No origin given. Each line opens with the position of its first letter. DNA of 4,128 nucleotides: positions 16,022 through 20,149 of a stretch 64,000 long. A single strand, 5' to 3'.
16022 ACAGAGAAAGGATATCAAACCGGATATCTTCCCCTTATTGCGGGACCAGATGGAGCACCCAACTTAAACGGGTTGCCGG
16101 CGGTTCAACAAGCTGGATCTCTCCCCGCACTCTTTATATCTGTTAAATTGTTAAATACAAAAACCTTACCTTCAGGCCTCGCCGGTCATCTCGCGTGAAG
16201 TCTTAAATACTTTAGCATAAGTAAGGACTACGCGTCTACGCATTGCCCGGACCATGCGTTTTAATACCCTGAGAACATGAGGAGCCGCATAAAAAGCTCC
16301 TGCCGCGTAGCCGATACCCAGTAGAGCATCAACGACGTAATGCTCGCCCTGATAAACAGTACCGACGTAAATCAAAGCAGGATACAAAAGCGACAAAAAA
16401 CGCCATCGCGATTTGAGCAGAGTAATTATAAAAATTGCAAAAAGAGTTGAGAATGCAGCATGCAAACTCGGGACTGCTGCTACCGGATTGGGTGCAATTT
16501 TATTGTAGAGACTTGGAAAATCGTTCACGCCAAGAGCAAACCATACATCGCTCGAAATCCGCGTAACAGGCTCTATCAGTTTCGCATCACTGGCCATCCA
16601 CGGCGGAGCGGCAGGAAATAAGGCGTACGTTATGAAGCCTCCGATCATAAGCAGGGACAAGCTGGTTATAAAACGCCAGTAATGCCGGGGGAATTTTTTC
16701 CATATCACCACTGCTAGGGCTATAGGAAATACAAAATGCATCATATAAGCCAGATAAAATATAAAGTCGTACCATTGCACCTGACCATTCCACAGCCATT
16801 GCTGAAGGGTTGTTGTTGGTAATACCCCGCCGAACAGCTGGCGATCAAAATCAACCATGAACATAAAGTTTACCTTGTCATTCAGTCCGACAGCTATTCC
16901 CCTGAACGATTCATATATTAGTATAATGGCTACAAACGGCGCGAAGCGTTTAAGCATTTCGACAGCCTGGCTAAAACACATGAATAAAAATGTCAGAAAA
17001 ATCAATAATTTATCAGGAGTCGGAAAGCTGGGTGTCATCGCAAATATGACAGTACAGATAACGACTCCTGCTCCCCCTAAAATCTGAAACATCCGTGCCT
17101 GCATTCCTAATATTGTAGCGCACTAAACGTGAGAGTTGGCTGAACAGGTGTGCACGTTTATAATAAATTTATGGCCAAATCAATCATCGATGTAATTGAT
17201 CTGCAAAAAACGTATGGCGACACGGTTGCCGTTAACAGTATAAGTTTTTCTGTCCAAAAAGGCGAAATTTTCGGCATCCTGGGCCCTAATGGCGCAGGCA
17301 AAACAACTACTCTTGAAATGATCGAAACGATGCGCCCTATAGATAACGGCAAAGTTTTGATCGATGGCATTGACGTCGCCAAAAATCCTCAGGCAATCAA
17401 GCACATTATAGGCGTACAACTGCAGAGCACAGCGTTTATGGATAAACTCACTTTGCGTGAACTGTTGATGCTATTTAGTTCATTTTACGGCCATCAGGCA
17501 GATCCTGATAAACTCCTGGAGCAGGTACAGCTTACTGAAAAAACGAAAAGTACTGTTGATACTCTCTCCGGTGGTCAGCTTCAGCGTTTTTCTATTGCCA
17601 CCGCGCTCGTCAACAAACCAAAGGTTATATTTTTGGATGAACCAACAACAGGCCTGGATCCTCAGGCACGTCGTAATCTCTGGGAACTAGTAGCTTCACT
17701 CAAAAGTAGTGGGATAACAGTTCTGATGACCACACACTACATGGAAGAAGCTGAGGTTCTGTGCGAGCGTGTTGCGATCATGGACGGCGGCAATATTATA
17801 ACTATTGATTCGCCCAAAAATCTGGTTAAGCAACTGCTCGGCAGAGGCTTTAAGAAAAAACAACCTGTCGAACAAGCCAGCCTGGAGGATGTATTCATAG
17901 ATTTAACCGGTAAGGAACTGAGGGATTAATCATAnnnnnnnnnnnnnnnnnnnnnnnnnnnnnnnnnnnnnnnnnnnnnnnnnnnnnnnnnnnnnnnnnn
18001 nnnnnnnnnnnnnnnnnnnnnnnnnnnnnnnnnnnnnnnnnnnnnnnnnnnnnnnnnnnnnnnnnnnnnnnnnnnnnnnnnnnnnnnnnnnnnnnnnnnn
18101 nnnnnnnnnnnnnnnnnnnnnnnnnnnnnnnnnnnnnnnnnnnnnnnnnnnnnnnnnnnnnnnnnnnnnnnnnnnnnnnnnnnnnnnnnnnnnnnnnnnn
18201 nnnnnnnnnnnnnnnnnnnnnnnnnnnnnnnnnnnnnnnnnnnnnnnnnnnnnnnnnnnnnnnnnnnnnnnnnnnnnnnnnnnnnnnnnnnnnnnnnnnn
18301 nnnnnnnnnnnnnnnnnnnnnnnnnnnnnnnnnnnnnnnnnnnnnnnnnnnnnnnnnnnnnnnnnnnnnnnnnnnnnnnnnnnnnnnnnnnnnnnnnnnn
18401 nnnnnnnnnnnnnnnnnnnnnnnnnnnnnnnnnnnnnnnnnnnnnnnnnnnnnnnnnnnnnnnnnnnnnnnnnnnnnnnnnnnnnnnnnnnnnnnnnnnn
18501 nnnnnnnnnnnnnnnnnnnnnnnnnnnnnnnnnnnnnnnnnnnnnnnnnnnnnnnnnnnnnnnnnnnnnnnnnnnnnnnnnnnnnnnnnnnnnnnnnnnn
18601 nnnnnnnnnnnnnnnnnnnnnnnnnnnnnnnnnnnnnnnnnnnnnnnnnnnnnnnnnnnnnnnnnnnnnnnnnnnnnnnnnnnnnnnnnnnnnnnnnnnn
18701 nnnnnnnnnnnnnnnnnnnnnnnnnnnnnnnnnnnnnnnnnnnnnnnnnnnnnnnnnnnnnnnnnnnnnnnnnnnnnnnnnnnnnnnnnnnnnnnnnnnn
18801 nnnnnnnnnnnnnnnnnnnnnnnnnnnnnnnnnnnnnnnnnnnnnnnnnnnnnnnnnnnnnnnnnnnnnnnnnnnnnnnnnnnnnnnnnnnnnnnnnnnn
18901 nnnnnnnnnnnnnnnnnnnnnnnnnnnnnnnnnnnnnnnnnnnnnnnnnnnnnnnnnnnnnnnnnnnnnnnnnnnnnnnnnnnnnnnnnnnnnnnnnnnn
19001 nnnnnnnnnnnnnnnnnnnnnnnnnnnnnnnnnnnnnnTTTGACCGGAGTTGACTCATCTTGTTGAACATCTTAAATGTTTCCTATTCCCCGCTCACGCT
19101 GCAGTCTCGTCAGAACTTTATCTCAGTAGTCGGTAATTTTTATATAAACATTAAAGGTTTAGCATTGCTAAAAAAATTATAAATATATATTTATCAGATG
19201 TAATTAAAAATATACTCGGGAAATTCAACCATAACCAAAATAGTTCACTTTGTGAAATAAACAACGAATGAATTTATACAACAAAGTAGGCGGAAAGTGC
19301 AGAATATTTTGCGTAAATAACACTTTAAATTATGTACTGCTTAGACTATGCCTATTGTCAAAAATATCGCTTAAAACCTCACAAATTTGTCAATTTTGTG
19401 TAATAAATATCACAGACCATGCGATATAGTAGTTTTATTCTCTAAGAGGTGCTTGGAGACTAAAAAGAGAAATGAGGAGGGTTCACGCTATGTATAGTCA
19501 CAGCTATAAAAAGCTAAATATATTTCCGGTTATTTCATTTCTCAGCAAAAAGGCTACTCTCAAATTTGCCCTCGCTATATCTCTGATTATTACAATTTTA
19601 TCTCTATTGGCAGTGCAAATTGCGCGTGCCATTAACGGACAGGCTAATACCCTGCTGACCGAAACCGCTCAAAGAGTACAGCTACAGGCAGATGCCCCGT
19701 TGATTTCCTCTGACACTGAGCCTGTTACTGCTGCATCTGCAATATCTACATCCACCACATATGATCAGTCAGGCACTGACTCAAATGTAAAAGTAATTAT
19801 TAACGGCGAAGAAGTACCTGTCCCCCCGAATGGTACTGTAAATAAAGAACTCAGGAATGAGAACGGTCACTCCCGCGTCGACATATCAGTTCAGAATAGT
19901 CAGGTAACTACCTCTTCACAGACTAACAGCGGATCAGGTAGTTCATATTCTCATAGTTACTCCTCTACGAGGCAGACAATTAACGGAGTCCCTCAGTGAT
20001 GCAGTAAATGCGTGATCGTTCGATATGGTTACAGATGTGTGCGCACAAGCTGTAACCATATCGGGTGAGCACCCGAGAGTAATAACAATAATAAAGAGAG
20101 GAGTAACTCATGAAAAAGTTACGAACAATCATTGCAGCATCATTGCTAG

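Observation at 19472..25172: Convergent two-operon surface locus: three paralogous 'TGPGSNN'-module proteins plus dedicated sortase, LPNTG substrate and GT2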

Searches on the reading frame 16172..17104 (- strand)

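Call 71: search_protein_families(library=pfam, proteins=[window:16172-17104:-], max_evalue=0.001)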
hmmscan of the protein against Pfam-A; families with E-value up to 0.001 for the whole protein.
window:16172-17104:- (310 aa): 3 families
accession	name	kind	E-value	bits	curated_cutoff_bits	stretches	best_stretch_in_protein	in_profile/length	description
PF14378.12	PAP2_3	-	2e-31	109.7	27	1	84-273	4-190/190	PAP2 superfamily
PF01569.27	PAP2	-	7.6e-07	29.4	27.2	1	208-274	48-121/130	PAP2 superfamily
PF14360.12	PAP2_C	-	2.2e-05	25.4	27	1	213-268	8-66/74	PAP2 superfamily C-terminal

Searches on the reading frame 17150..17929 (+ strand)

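Call 71: search_protein_families(library=pfam, proteins=[window:17150-17929:+], max_evalue=0.001)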
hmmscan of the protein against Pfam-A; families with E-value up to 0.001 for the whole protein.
window:17150-17929:+ (259 aa): 6 families
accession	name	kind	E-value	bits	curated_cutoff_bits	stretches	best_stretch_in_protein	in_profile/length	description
PF00005.33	ABC_tran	-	1.5e-31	110.3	25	1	29-167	2-137/137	ABC transporter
PF13304.12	AAA_21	-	2.6e-15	57.7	27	1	136-196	235-298/304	AAA domain, putative AbiEii toxin, Type IV TA system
PF13175.12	AAA_15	-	2.2e-06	28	32.1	0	155-196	327-369/374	AAA ATPase domain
PF02463.25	SMC_N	-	4.4e-05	23.4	40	0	120-204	124-208/220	RecF/RecN/SMC N terminal domain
PF02702.23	KdpD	-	8.3e-05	22.6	26.1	1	122-196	51-123/210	Osmosensitive K+ channel His kinase sensor domain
PF13476.12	AAA_23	-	0.00028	22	27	1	31-58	15-39/201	AAA domain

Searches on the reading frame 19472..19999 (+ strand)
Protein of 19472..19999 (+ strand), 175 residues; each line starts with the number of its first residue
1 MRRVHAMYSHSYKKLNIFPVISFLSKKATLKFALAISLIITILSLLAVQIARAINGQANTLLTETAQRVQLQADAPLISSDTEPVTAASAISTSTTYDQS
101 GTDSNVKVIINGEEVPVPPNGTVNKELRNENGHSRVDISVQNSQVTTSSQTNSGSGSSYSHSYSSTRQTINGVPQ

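Call 3: search_protein_families(library=pfam, proteins=[window:19472-19999:+], max_evalue=1)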
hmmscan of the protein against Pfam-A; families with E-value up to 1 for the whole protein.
window:19472-19999:+ (175 aa): 2 families
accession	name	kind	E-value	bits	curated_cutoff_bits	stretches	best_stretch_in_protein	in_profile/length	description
PF09864.15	MliC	-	0.02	15.3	22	1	128-163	14-47/67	Membrane-bound lysozyme-inhibitor of c-type lysozyme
PF09136.16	Glucodextran_B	-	0.04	14.3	27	1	92-151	14-76/83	Glucodextranase, domain B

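Call 4: search_protein_families(library=ncbifam, proteins=[window:19472-19999:+], max_evalue=1)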
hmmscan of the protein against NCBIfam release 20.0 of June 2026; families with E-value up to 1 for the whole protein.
window:19472-19999:+ (175 aa): 0 families
